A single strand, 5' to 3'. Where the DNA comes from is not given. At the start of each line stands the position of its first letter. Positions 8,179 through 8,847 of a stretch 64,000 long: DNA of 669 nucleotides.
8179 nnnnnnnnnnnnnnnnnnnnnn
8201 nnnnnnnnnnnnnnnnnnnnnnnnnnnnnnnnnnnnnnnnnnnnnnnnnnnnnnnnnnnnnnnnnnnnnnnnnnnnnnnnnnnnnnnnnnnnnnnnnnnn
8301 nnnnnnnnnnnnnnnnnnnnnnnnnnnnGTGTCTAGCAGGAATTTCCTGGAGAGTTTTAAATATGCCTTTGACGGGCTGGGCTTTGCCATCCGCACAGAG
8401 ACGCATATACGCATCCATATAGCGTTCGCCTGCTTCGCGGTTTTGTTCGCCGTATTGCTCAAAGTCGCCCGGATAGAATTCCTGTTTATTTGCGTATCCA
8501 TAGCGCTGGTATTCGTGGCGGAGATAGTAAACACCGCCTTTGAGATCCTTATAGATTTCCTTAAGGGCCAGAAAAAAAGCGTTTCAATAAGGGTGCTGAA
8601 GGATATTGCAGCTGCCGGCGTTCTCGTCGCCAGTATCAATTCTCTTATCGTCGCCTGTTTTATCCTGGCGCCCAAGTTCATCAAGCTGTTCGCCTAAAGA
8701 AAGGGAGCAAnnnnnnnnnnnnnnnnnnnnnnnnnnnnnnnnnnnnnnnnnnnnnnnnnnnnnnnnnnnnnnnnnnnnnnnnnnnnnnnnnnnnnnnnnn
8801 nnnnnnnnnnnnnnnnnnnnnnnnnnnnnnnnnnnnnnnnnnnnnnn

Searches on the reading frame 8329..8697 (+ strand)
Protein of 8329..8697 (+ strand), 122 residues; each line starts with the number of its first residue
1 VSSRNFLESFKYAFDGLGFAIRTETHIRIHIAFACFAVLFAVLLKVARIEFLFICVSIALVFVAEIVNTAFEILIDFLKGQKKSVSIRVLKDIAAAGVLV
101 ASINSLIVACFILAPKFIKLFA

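Call 3: search_protein_families(library=pfam, proteins=[window:8329-8697:+], max_evalue=0.1)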
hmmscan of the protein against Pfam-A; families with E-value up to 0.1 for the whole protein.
window:8329-8697:+ (122 aa): 1 family
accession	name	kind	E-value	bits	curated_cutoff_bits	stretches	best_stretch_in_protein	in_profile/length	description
PF01219.24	DAGK_prokar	-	7.4e-26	90.4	22.3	1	11-113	1-102/102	Prokaryotic diacylglycerol kinase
